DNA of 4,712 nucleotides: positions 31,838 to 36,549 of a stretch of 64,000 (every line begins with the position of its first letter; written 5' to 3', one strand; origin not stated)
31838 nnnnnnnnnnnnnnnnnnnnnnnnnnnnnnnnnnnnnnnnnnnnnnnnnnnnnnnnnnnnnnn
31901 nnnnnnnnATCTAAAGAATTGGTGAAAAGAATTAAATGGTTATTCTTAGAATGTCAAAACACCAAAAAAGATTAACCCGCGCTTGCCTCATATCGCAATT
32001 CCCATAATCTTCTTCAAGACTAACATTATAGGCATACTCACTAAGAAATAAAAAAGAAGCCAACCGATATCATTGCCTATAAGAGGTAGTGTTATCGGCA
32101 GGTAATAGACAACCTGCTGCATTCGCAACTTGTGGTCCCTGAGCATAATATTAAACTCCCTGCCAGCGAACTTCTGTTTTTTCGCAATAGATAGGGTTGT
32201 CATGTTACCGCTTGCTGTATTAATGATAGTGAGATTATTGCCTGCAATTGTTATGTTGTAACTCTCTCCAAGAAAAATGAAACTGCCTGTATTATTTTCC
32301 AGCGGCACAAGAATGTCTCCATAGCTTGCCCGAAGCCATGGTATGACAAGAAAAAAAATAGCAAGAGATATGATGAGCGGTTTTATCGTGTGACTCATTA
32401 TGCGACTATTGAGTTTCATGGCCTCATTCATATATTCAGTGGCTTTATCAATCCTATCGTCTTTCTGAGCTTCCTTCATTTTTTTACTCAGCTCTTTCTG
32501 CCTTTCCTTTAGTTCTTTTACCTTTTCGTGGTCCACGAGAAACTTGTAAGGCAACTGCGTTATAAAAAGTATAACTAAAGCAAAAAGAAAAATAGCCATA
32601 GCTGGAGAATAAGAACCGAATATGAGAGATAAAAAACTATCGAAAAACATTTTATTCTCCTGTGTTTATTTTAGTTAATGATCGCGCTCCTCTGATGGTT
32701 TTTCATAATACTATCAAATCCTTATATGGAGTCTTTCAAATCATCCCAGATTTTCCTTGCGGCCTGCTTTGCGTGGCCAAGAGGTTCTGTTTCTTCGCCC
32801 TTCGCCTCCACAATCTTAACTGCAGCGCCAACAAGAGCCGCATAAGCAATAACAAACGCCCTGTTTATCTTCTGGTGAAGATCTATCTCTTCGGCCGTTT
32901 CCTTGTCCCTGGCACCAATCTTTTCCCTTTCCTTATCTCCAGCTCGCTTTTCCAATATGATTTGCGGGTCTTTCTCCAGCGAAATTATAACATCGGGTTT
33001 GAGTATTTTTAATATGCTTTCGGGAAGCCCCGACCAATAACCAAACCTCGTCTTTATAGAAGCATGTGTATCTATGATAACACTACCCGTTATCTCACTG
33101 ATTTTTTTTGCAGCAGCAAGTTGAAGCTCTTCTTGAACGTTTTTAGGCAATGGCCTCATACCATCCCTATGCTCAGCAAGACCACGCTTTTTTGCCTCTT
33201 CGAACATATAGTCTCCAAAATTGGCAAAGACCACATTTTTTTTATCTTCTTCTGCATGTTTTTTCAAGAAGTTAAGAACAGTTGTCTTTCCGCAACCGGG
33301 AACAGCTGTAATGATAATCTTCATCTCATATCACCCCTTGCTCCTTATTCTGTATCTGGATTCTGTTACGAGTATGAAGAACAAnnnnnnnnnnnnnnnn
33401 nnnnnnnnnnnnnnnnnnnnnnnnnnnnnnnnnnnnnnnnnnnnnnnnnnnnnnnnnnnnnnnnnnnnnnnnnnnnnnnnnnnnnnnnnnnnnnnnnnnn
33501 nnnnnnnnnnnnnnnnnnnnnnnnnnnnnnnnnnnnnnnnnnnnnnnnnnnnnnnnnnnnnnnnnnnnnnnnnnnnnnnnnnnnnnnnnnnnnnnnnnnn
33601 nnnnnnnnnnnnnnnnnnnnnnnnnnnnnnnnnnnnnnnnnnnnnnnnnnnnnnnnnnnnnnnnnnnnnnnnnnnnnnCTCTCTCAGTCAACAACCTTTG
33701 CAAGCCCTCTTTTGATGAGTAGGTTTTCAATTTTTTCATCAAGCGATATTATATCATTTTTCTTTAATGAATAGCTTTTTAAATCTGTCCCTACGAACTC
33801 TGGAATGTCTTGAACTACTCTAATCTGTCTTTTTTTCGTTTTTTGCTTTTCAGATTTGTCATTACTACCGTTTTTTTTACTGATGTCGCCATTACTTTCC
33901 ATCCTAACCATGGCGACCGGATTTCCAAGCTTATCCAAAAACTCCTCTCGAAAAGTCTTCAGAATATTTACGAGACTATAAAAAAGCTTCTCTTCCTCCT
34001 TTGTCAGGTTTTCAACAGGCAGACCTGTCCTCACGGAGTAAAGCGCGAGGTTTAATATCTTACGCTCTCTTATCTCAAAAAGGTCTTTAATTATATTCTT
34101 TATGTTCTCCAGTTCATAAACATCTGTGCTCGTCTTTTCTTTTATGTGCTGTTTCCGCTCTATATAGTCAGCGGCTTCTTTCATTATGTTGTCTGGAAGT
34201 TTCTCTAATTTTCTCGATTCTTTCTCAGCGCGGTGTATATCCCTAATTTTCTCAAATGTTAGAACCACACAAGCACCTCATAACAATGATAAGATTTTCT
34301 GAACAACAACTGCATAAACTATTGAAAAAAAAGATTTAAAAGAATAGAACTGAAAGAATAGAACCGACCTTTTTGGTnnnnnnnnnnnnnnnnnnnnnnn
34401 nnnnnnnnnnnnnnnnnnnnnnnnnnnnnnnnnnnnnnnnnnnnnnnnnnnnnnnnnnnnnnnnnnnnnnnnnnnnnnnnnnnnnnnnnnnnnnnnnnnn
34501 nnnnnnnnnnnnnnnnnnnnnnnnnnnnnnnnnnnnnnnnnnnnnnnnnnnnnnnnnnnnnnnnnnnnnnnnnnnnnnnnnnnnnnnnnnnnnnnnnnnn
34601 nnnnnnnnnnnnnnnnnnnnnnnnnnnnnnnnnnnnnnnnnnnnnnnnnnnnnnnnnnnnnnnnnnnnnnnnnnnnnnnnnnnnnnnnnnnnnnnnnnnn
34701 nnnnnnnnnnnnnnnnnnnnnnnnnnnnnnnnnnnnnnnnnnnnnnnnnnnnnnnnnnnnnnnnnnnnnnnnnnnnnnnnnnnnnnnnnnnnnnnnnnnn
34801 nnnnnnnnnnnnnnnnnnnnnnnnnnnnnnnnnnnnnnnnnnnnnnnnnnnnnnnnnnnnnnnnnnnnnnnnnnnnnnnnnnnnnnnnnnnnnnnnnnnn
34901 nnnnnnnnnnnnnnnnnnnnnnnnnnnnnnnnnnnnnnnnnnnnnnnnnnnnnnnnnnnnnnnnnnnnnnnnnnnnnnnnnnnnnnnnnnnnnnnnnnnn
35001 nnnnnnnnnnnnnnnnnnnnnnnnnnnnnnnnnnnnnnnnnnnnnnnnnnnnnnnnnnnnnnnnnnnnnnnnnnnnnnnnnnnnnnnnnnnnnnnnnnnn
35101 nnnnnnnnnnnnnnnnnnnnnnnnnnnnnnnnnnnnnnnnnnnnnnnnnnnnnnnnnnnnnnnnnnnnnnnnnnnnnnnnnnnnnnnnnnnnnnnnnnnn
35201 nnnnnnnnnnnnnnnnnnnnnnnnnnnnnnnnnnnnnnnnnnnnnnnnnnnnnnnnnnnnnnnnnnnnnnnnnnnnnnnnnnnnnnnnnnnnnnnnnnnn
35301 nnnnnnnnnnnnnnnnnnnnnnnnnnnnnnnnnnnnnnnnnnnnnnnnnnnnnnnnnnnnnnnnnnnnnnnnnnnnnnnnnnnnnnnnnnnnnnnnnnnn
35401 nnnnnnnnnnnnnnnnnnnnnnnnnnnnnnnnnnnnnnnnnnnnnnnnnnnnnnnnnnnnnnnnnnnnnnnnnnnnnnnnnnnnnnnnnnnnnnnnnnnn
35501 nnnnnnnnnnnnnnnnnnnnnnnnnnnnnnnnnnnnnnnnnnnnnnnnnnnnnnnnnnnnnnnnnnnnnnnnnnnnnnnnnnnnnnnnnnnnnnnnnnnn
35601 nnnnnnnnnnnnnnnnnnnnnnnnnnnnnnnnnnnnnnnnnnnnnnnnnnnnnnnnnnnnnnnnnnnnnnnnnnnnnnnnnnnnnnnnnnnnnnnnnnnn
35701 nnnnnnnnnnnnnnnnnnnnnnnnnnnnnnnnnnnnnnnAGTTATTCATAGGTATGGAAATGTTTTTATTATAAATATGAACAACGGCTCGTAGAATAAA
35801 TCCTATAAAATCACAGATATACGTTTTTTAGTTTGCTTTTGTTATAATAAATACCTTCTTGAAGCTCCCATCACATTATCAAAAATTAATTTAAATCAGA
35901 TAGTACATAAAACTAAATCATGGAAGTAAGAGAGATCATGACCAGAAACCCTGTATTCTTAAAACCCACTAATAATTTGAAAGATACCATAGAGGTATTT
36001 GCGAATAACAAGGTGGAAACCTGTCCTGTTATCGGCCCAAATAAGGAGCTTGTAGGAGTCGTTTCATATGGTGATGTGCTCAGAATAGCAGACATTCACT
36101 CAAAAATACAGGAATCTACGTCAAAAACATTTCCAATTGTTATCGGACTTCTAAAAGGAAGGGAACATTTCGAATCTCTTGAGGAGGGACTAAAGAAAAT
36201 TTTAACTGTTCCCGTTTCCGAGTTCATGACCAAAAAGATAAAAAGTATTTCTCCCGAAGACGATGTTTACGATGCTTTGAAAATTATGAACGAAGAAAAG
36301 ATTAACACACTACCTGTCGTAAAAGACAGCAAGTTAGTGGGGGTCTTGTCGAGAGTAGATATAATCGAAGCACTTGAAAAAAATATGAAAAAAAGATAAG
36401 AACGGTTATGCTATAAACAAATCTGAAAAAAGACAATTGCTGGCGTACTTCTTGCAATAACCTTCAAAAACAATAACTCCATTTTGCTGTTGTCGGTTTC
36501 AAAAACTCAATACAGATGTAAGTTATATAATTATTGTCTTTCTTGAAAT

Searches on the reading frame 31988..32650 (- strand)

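Call 53: search_protein_families(library=pfam, proteins=[window:31988-32650:-], max_evalue=0.001)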
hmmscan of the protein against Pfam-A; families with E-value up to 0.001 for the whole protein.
window:31988-32650:- (220 aa): 3 families
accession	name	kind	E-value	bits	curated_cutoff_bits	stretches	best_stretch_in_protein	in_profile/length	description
PF01956.21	EMC3_TMCO1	-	1.2e-12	48.4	27.1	1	16-111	15-113/169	Integral membrane protein EMC3/TMCO1-like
PF13858.11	DUF4199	-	2.3e-06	28.6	32.3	1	17-101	70-154/165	Protein of unknown function (DUF4199)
PF02096.25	60KD_IMP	-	6.7e-05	23.4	35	1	19-211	4-156/163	60Kd inner membrane protein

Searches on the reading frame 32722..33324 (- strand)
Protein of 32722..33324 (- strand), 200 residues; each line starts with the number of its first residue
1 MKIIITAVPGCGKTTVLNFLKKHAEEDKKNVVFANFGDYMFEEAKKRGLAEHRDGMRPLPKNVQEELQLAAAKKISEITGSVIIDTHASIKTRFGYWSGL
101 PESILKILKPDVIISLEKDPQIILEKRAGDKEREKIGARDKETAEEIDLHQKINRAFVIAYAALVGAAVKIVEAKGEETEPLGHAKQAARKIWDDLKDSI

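Call 53: search_protein_families(library=pfam, proteins=[window:32722-33324:-], max_evalue=0.001)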
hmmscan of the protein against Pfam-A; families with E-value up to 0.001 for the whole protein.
window:32722-33324:- (200 aa): 5 families
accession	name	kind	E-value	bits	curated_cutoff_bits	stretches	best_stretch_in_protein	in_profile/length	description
PF13207.12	AAA_17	-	2.6e-32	112.4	27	1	7-147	2-135/136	AAA domain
PF13238.12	AAA_18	-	2.2e-08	35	29.4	1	3-142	1-122/128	AAA domain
PF02223.23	Thymidylate_kin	-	9e-05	22.7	27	0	103-159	113-161/185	Thymidylate kinase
PF13521.12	AAA_28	-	0.00039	21.1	27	1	2-88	1-83/164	AAA domain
PF01443.25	Viral_helicase1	-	0.00097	19.5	21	0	3-40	1-37/228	Viral superfamily 1 RNA helicase core domain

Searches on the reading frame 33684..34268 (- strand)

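Call 53: search_protein_families(library=pfam, proteins=[window:33684-34268:-], max_evalue=0.001)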
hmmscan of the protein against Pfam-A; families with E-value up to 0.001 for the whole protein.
window:33684-34268:- (194 aa): 2 families
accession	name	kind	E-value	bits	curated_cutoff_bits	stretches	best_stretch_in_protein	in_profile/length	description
PF05916.17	Sld5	-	2.1e-07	31.5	22.3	1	44-108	35-99/102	GINS complex protein helical bundle domain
PF22090.1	Gins51_C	-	6.2e-06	26.3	27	1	149-193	3-48/48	Gins51, C-terminal domain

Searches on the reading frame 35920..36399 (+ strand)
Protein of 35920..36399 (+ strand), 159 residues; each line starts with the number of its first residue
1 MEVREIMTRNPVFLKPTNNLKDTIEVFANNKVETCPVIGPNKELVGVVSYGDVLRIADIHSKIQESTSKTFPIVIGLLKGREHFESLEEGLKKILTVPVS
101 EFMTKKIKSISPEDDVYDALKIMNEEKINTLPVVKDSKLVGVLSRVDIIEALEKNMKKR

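Call 54: search_protein_families(library=pfam, proteins=[window:35920-36399:+], max_evalue=0.001)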
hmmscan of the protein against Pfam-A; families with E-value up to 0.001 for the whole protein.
window:35920-36399:+ (159 aa): 1 family
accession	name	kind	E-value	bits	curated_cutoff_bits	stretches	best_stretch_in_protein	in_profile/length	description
PF00571.33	CBS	-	5.4e-29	100.7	24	2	99-153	1-56/57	CBS domain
